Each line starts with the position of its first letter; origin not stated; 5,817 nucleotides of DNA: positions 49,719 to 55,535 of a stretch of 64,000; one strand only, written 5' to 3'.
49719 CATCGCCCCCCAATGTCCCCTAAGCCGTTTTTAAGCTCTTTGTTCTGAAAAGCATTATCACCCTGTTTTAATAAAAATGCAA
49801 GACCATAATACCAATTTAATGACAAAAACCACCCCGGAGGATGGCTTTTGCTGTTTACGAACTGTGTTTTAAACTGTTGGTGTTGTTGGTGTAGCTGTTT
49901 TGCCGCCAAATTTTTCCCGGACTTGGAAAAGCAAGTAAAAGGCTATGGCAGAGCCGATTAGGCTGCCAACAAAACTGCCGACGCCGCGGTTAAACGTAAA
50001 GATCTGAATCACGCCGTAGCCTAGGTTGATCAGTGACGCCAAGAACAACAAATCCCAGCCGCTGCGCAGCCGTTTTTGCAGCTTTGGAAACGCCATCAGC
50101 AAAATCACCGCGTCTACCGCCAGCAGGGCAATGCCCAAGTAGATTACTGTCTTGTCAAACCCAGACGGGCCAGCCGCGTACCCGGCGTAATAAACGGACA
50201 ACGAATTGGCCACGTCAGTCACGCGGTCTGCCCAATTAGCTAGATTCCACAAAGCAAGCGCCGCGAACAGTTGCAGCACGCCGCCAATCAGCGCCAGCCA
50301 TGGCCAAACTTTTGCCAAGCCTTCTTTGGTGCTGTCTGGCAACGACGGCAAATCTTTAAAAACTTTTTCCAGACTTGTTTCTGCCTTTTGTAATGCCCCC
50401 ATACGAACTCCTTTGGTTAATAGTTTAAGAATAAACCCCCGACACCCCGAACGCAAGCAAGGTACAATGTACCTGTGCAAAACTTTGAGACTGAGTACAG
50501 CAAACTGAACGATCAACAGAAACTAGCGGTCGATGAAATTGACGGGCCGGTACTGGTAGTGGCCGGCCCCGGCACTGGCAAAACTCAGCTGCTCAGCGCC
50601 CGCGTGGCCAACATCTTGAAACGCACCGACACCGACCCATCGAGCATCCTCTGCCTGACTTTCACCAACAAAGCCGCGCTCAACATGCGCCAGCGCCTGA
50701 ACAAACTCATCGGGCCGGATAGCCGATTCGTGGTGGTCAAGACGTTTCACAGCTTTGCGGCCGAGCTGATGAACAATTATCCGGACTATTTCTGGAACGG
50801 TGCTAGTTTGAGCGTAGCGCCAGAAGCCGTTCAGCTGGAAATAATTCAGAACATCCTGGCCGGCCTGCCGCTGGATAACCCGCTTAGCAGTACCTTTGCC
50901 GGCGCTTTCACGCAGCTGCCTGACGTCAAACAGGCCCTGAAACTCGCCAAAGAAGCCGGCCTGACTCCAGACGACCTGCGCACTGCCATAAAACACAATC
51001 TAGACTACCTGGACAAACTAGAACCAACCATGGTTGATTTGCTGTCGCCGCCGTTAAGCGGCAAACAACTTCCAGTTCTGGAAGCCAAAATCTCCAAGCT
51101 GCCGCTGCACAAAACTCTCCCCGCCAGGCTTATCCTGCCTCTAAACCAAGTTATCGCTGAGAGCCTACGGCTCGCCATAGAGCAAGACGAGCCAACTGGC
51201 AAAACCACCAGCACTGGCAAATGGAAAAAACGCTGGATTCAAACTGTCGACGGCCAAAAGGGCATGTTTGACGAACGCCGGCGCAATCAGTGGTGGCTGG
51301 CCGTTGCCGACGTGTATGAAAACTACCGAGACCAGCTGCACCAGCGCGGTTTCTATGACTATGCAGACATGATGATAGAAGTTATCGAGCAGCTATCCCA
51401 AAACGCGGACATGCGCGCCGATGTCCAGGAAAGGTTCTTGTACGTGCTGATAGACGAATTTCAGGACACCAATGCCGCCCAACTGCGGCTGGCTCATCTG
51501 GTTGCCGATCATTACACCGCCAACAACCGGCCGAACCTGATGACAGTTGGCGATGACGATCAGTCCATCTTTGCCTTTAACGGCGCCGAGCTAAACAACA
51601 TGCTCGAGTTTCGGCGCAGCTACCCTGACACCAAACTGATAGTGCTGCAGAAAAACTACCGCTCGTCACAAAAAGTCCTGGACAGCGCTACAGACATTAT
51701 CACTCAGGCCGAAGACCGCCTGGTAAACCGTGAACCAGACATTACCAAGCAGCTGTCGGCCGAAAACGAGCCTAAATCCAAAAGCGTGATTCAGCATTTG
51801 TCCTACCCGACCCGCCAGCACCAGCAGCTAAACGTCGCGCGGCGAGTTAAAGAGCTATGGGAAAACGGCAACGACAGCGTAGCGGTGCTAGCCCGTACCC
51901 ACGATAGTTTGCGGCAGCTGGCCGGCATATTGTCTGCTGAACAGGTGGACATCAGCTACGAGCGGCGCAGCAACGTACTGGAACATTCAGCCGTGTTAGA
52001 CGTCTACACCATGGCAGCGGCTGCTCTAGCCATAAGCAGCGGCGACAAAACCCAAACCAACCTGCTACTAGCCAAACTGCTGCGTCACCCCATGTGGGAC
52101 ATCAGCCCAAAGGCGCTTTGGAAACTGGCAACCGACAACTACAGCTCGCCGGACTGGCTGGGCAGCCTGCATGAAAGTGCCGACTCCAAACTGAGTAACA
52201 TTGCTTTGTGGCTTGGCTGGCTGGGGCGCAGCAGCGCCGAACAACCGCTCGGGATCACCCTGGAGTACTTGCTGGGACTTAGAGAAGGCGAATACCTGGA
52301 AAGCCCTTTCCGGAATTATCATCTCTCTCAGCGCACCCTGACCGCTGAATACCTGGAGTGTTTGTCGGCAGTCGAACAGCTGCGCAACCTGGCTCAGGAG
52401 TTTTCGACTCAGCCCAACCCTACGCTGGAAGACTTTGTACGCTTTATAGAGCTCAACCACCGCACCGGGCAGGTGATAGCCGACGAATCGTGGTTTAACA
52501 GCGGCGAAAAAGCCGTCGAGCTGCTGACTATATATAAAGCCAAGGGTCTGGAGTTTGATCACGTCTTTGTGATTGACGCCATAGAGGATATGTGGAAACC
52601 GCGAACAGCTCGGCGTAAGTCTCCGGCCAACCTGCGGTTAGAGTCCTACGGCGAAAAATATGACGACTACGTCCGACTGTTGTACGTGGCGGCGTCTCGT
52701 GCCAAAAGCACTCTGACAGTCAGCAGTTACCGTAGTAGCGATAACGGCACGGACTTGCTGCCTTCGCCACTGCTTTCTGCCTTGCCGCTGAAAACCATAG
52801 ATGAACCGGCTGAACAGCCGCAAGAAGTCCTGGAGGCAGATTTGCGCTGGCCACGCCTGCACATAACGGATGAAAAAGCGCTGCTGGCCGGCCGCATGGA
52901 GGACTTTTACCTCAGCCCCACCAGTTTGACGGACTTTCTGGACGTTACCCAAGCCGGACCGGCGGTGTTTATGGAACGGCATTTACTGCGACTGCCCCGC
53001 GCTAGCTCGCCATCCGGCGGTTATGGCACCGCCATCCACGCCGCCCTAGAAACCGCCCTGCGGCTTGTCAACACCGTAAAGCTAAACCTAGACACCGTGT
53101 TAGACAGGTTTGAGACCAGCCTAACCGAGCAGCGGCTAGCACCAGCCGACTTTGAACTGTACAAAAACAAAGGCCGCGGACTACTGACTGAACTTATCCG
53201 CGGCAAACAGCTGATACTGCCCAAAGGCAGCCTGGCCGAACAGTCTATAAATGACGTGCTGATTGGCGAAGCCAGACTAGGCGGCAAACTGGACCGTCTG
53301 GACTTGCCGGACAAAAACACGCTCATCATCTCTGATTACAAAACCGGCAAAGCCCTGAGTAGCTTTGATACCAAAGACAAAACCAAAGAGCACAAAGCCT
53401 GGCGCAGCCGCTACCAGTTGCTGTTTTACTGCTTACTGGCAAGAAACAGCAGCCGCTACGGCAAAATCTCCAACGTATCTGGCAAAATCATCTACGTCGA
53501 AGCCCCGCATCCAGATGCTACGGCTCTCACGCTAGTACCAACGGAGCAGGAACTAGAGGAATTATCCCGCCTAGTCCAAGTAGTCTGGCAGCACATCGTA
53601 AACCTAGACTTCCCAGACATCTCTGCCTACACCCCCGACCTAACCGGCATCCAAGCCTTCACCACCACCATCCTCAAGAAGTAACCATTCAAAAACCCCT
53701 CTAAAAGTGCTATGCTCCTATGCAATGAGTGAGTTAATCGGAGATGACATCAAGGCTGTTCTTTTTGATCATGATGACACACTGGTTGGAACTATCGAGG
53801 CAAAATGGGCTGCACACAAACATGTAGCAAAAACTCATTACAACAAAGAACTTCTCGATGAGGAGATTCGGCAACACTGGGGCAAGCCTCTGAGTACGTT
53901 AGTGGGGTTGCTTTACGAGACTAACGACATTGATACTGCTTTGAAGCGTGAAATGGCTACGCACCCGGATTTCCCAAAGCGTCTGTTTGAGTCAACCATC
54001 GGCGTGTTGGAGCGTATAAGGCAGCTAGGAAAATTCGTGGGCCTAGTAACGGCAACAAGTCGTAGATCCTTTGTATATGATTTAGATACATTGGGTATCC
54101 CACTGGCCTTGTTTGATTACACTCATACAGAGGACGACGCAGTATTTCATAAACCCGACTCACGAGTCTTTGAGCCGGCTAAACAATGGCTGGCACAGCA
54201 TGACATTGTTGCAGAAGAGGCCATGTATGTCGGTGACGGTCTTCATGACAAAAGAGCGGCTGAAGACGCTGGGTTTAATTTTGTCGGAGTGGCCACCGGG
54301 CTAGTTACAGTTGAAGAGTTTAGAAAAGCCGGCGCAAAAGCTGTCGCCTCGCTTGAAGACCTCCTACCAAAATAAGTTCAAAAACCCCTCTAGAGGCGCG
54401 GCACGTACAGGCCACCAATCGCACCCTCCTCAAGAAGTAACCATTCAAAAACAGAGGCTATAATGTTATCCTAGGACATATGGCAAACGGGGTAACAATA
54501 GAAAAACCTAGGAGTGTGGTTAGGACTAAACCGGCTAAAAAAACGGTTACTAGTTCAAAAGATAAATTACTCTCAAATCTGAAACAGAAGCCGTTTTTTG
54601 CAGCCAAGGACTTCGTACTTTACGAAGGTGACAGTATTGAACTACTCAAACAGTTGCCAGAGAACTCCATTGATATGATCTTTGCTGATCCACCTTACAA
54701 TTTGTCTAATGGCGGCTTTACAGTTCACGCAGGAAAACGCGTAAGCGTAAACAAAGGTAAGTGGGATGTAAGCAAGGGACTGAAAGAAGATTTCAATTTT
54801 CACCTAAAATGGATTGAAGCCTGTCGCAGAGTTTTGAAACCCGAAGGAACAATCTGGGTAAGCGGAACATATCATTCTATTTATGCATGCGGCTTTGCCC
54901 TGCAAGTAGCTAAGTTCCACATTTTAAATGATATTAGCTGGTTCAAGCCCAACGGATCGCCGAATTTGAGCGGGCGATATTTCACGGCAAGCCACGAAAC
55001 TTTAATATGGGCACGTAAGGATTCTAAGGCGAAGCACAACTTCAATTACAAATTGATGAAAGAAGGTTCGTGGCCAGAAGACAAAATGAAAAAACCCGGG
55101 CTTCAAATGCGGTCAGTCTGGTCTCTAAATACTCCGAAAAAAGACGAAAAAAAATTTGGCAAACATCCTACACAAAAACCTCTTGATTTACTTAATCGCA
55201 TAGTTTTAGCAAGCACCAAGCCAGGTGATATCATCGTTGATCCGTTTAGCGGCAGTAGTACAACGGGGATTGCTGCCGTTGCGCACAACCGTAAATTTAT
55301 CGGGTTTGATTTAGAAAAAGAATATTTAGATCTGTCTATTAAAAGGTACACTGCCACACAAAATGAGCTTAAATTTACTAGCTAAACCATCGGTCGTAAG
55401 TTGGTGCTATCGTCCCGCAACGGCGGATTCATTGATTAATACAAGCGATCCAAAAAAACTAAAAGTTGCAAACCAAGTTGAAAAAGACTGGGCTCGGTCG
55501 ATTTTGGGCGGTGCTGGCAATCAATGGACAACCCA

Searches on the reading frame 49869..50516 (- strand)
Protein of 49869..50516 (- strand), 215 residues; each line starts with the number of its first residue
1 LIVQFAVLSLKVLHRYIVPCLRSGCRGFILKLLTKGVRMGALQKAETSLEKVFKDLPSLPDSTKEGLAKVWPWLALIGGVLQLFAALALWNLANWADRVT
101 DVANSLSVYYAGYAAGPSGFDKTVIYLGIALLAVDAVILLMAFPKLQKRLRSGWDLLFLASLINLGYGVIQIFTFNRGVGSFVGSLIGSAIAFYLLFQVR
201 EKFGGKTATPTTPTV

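Call 57: search_protein_families(library=pfam, proteins=[window:49869-50516:-], max_evalue=0.001)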
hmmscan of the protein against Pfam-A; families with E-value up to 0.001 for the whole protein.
window:49869-50516:- (215 aa): 0 families

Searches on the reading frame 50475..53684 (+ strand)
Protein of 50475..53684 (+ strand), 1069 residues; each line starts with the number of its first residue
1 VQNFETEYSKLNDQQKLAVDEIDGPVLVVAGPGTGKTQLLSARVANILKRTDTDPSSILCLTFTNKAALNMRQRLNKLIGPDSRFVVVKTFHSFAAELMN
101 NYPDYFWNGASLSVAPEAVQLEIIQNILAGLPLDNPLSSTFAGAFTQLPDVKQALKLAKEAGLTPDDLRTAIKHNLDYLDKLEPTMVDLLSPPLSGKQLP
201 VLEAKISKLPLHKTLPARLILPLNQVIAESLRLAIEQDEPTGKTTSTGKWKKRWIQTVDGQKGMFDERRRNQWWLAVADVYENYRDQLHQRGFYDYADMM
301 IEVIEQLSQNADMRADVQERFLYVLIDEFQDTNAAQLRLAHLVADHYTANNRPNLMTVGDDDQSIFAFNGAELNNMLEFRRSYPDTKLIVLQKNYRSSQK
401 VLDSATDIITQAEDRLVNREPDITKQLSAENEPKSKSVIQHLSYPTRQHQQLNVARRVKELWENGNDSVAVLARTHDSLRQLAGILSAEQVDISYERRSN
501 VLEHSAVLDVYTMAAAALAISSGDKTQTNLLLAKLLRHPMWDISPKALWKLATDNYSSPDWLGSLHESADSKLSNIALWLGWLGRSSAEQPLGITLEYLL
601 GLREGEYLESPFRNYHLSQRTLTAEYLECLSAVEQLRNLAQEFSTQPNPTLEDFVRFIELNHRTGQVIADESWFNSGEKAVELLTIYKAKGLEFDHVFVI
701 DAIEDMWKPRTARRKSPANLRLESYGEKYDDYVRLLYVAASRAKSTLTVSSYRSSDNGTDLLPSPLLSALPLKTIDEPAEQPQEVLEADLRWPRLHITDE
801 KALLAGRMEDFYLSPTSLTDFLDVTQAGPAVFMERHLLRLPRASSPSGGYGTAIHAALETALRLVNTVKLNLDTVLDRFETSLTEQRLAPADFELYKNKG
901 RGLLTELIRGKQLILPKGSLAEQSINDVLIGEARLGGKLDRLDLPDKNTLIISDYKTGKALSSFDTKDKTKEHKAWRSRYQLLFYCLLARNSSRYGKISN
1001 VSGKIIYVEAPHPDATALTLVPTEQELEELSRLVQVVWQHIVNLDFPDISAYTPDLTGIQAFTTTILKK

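Call 57: search_protein_families(library=pfam, proteins=[window:50475-53684:+], max_evalue=0.001)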
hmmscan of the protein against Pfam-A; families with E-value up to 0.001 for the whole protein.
window:50475-53684:+ (1069 aa): 6 families
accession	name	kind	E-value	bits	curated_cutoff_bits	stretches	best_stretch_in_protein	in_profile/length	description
PF00580.27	UvrD-helicase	-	2.6e-61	208.2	23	1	11-384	1-271/271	UvrD/REP helicase N-terminal domain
PF13361.12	UvrD_C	-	2.4e-24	86.9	25.6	2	628-753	236-349/350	UvrD-like helicase C-terminal domain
PF13245.12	AAA_19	-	1e-18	68.3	25.1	1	23-368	11-133/134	AAA domain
PF12705.13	PDDEXK_1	-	3.7e-17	63.5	22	1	813-1047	2-230/247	PD-(D/E)XK nuclease superfamily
PF13538.12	UvrD_C_2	-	5.8e-10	39.3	27.4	1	683-704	4-25/52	UvrD-like helicase C-terminal domain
PF13604.12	AAA_30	-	1.1e-05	25.7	27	0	10-75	1-66/191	AAA domain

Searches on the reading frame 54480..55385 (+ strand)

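Call 57: search_protein_families(library=pfam, proteins=[window:54480-55385:+], max_evalue=0.001)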
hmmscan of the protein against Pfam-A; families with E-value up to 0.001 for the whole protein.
window:54480-55385:+ (301 aa): 2 families
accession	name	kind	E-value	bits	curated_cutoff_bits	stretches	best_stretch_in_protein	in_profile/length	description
PF01555.25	N6_N4_Mtase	-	1.9e-59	201.7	26.7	1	64-287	1-220/221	DNA methylase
PF03602.21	Cons_hypoth95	-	0.00043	20.5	24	0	44-76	92-126/182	Conserved hypothetical protein 95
